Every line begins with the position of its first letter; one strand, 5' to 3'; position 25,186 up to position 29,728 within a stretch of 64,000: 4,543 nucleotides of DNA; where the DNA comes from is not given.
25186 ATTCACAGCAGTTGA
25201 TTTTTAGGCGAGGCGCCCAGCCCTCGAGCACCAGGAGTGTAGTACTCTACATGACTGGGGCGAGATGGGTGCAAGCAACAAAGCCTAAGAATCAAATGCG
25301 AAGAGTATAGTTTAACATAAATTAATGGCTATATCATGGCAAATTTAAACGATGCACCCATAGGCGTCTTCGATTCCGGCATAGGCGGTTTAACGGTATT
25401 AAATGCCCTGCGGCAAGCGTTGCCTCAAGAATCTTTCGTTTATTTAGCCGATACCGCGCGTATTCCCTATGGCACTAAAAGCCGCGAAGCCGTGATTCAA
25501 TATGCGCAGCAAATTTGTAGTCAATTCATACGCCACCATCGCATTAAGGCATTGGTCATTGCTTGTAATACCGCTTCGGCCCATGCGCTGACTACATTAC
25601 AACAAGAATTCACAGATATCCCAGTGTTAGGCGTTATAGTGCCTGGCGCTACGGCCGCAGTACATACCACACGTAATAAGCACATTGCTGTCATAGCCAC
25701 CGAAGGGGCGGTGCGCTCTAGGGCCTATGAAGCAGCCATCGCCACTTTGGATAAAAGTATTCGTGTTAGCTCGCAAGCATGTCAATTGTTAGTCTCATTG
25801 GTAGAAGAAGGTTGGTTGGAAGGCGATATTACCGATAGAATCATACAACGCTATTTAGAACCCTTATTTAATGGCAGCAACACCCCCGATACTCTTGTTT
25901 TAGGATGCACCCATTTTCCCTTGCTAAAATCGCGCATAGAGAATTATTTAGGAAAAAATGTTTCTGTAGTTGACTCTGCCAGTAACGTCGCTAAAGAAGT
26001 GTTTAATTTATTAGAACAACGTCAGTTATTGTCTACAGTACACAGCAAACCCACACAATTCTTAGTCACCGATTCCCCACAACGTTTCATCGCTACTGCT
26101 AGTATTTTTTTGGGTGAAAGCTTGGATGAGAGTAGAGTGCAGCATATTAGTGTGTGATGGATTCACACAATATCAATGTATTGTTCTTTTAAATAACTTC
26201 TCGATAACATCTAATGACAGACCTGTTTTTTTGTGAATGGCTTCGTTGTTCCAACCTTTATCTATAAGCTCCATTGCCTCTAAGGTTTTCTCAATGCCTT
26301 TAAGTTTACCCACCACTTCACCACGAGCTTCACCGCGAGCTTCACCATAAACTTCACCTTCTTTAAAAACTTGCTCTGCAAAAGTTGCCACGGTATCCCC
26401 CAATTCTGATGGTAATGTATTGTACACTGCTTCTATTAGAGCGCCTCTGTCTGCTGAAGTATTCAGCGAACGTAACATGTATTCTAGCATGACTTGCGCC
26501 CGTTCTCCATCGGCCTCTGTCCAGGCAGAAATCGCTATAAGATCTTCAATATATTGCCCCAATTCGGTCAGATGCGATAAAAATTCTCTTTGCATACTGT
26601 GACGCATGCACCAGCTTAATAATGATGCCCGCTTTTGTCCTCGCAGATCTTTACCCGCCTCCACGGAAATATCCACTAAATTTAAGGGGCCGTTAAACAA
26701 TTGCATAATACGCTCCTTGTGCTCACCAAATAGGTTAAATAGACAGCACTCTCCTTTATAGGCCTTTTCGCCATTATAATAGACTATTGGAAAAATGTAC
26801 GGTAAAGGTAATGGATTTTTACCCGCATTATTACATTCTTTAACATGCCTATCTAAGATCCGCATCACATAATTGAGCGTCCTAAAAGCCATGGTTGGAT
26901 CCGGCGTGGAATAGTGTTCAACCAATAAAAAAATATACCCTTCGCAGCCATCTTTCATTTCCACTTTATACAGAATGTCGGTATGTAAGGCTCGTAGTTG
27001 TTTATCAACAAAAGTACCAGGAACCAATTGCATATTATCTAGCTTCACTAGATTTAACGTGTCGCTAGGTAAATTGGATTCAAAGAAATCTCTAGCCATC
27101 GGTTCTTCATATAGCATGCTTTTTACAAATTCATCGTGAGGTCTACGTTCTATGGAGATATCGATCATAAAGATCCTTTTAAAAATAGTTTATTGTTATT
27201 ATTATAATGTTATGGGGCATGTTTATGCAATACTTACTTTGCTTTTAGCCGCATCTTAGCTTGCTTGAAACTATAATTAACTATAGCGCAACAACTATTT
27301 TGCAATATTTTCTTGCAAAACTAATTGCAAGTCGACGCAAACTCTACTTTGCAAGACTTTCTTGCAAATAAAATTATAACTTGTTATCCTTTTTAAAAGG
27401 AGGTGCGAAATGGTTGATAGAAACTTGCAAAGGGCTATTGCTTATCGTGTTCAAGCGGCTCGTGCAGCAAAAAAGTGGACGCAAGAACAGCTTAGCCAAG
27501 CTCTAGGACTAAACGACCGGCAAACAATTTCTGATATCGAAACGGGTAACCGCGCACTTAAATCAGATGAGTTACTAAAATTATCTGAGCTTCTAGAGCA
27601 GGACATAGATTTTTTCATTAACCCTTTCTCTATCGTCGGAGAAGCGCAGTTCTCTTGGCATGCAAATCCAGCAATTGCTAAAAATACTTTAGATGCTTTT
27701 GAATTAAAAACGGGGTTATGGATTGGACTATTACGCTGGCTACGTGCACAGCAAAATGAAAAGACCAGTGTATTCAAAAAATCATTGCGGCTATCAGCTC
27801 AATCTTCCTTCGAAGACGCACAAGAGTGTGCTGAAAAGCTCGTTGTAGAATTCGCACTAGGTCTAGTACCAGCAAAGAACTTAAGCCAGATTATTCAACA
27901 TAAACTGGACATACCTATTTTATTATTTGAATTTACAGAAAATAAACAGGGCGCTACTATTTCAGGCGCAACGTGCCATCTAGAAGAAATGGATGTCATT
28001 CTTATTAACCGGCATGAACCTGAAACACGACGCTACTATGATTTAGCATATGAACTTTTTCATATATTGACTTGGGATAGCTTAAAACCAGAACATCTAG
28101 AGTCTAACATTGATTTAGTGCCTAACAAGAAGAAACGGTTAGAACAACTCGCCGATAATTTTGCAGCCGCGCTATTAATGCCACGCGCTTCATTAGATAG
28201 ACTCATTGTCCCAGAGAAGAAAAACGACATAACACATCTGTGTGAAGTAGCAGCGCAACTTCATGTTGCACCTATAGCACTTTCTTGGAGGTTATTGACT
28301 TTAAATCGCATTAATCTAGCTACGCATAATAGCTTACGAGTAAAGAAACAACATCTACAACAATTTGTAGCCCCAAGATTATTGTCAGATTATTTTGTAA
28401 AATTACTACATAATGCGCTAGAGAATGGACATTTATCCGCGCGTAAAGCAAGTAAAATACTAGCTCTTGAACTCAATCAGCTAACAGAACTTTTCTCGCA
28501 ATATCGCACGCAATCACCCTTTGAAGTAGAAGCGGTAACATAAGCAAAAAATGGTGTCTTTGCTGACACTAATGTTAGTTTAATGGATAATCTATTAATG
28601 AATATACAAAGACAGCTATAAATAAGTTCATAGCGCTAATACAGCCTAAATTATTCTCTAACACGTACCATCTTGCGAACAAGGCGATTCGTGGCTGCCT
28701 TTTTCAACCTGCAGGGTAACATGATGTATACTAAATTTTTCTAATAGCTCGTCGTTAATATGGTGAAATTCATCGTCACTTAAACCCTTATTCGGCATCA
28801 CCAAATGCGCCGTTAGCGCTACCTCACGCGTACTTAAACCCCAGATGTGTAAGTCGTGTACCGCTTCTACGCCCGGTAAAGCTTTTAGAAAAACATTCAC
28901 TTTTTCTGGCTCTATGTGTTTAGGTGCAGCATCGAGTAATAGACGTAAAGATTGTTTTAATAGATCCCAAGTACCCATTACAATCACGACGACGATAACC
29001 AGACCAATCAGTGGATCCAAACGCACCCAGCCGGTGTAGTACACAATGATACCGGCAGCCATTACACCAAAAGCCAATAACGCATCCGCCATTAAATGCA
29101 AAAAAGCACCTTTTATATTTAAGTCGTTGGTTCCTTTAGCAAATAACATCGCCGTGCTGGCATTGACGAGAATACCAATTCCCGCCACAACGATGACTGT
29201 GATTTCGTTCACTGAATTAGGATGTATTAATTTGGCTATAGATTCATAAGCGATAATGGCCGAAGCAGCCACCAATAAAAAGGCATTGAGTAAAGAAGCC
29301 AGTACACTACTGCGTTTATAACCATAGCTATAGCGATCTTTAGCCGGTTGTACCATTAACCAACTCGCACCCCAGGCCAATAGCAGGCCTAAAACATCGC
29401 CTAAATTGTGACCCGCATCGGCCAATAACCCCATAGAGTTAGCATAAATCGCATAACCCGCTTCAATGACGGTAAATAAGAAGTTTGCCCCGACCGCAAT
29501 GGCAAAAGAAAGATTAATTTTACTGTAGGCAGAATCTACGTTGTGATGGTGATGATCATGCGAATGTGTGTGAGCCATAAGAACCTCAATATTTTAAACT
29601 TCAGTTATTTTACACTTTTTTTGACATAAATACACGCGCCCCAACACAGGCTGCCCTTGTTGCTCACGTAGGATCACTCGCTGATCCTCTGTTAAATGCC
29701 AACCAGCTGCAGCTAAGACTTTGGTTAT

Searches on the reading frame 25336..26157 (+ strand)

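Call 26: search_protein_families(library=pfam, proteins=[window:25336-26157:+], max_evalue=0.00001)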
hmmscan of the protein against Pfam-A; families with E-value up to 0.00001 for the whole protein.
window:25336-26157:+ (273 aa): 1 family
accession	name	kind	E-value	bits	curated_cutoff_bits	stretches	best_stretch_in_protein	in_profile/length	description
PF01177.27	Asp_Glu_race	-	2e-22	80.5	31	1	23-219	18-208/211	Asp/Glu/Hydantoin racemase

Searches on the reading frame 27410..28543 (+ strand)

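Call 26: search_protein_families(library=pfam, proteins=[window:27410-28543:+], max_evalue=0.00001)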
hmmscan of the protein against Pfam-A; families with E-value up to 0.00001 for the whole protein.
window:27410-28543:+ (377 aa): 4 families
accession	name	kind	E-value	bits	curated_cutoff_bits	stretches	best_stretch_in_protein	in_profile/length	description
PF01381.28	HTH_3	-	8.6e-11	42.1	23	1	15-68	2-54/55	Helix-turn-helix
PF06114.19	Peptidase_M78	-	9.8e-10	38.7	22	1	190-294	26-121/123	IrrE N-terminal-like domain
PF12844.13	HTH_19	-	6.2e-07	29.7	30.2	1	12-67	2-56/64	Helix-turn-helix domain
PF13560.12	HTH_31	-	9.5e-06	26.3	27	0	13-64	5-56/64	Helix-turn-helix domain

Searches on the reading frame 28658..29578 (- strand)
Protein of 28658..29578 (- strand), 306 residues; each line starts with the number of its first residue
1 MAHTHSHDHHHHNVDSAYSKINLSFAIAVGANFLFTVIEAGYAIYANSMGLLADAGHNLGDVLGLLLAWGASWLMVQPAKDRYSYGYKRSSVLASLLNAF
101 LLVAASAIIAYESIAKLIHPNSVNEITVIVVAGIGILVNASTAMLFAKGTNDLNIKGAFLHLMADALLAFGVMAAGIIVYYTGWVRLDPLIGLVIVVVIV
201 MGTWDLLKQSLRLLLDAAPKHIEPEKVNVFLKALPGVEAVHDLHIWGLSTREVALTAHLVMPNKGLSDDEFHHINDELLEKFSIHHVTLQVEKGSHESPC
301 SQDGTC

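Call 26: search_protein_families(library=pfam, proteins=[window:28658-29578:-], max_evalue=0.00001)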
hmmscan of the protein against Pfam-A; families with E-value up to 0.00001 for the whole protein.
window:28658-29578:- (306 aa): 2 families
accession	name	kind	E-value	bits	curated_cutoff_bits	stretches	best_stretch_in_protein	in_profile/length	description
PF01545.26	Cation_efflux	-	1.7e-37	129.5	26.6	1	27-215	3-198/198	Cation efflux family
PF16916.11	ZT_dimer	-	3.2e-13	49.9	26.7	1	219-293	1-77/78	Dimerisation domain of Zinc Transporter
